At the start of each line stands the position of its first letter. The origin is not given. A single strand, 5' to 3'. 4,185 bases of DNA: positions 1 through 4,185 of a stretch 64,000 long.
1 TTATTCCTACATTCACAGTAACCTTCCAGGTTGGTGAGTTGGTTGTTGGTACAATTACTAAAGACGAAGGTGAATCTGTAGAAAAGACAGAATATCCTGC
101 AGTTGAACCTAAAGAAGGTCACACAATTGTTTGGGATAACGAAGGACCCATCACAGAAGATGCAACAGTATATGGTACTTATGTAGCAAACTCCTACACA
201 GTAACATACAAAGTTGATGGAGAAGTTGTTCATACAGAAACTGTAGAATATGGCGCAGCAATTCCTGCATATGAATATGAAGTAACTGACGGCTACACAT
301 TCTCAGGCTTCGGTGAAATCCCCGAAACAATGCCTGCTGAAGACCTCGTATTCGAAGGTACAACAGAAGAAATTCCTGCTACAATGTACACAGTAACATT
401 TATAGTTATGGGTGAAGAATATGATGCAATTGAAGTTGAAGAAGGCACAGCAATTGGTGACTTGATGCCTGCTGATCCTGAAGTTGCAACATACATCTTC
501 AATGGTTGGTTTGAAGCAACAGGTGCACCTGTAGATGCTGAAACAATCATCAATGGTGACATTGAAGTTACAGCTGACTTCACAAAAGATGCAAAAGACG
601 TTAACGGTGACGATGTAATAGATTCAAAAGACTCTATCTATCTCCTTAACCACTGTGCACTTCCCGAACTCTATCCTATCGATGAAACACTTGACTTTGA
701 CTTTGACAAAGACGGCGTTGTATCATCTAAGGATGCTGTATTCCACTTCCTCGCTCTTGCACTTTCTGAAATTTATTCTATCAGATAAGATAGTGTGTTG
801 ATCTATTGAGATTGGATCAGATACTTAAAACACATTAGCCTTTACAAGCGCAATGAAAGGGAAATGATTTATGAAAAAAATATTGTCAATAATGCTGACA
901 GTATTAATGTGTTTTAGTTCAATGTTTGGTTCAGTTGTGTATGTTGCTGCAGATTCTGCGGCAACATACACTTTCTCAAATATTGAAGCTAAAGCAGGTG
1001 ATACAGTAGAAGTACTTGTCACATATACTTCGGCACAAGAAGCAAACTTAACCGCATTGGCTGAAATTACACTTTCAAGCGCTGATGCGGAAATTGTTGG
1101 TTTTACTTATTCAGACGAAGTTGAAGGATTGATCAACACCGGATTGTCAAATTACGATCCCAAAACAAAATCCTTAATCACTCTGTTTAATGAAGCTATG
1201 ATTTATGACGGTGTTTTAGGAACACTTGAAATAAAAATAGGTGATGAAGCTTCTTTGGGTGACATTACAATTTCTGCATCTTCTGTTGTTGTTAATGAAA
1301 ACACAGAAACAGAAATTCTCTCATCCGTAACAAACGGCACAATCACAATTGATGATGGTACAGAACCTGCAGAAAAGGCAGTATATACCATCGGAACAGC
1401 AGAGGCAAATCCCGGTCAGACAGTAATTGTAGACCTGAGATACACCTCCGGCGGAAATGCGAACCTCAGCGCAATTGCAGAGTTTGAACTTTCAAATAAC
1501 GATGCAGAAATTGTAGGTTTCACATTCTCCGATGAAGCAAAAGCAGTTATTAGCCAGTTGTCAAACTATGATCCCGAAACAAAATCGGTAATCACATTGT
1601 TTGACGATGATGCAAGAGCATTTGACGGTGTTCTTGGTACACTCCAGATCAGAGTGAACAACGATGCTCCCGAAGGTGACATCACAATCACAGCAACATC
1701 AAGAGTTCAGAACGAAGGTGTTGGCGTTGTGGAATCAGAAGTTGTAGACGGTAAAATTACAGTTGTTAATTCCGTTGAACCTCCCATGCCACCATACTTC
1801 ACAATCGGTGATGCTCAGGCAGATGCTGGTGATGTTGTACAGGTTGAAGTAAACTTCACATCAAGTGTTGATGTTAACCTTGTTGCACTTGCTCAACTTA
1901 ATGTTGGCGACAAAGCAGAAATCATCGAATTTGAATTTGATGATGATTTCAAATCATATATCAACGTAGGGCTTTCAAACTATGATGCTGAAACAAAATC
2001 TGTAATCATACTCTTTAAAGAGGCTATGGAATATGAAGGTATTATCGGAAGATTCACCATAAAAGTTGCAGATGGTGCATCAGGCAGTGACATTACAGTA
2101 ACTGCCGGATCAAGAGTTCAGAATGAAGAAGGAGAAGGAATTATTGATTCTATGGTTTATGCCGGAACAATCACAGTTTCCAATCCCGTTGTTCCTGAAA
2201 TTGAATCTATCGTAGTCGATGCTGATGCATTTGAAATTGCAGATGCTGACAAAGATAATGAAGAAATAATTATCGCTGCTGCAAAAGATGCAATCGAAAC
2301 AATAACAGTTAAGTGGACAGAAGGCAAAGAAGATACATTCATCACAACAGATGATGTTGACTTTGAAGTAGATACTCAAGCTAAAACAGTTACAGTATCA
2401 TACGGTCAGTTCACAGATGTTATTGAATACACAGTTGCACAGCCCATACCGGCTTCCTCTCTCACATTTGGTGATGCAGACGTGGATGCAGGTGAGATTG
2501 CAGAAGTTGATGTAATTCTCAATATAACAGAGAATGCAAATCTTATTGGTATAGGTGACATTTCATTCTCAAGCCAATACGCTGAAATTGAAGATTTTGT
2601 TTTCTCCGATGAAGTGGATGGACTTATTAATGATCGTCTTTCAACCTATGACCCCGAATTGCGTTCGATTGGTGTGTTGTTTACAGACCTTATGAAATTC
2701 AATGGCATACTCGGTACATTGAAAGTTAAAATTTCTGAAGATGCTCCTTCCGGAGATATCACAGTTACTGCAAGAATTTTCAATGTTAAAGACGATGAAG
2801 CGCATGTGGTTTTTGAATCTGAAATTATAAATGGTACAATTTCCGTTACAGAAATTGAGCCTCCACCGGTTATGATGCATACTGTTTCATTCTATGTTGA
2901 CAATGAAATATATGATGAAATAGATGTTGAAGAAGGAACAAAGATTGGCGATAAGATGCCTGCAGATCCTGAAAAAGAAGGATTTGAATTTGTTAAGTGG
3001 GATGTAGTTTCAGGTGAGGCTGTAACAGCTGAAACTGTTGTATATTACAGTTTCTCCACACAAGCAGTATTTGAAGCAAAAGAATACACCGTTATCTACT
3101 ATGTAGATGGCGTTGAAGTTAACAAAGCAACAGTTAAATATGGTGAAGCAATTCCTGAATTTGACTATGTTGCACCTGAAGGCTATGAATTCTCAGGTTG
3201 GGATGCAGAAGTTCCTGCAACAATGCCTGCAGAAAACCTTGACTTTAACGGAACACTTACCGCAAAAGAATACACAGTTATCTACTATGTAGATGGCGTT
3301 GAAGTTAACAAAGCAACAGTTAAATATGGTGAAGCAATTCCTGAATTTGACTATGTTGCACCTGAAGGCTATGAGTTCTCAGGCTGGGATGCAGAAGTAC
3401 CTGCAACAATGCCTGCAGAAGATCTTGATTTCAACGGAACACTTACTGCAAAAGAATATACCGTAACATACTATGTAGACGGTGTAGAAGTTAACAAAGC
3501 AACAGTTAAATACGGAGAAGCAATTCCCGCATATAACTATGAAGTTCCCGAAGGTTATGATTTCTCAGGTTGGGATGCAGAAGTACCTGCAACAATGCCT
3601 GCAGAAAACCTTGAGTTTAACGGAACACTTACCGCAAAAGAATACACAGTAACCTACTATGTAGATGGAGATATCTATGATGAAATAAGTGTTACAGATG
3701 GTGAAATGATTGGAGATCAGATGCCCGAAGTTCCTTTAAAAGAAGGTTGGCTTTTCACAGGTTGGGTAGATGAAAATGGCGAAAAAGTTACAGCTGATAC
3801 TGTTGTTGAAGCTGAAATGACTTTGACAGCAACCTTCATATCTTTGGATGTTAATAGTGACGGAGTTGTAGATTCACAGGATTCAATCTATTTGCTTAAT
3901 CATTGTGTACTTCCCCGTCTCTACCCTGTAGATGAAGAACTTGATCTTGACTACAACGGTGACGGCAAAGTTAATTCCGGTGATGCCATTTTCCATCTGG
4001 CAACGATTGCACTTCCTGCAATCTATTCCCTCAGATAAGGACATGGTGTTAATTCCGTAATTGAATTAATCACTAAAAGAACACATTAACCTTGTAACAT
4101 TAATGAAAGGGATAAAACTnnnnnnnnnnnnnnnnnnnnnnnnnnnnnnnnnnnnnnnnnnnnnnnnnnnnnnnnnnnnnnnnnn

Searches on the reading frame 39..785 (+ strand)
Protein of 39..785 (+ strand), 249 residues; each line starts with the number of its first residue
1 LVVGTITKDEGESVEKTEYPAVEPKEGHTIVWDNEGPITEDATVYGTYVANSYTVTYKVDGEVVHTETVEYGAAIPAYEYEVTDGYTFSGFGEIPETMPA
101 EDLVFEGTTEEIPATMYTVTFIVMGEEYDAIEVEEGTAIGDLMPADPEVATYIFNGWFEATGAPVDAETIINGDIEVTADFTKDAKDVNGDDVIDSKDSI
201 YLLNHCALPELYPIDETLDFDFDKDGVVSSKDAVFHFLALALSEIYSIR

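Call 56: search_protein_families(library=pfam, proteins=[window:39-785:+], max_evalue=0.001)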
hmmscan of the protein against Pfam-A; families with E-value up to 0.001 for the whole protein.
window:39-785:+ (249 aa): 2 families
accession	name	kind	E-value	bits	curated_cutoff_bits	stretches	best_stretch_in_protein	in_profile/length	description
PF09479.16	Flg_new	-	7.7e-12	45.6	27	1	117-179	1-64/65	Listeria-Bacteroides repeat domain (List_Bact_rpt)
PF00404.24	Dockerin_1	-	0.0002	21.9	22.9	1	186-233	2-49/57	Dockerin type I domain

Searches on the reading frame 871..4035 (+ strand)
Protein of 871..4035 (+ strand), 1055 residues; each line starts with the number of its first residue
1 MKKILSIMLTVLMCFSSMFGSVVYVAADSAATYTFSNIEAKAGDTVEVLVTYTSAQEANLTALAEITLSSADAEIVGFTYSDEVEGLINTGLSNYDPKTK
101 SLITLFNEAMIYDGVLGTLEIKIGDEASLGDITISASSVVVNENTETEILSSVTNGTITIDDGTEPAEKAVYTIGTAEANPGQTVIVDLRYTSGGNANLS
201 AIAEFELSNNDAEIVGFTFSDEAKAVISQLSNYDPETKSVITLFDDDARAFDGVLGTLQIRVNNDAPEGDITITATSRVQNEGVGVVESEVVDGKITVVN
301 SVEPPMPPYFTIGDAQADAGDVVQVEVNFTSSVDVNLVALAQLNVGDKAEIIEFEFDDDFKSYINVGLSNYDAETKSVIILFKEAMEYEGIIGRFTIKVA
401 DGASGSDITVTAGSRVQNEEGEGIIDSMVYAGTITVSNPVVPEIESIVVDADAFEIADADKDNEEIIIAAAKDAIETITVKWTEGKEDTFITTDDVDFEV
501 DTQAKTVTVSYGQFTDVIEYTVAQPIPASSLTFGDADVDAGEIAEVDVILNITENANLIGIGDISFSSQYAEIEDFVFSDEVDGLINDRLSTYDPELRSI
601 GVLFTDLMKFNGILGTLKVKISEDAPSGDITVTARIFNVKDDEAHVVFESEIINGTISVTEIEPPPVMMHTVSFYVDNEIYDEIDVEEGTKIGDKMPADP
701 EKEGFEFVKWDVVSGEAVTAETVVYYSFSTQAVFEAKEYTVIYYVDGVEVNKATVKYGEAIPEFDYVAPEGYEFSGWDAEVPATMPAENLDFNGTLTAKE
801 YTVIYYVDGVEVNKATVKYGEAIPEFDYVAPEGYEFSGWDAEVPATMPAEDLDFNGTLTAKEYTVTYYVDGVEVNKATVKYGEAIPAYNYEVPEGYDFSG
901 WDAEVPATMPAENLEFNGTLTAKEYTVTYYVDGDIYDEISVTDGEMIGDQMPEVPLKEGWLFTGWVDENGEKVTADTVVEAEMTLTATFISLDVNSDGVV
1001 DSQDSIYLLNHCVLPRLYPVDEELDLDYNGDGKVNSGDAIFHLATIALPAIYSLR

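Call 7: search_protein_families(library=pfam, proteins=[window:871-4035:+], max_evalue=0.001)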
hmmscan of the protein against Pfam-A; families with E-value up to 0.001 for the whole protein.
window:871-4035:+ (1055 aa): 3 families
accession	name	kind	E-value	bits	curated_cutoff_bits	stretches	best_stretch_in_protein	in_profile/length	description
PF09479.16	Flg_new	-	1.6e-27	95.9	27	4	925-987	1-64/65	Listeria-Bacteroides repeat domain (List_Bact_rpt)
PF00963.24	Cohesin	-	5.3e-11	43.3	24.1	2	35-160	5-139/139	Cohesin domain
PF00404.24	Dockerin_1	-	1.5e-05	25.5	22.9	1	993-1039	3-49/57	Dockerin type I domain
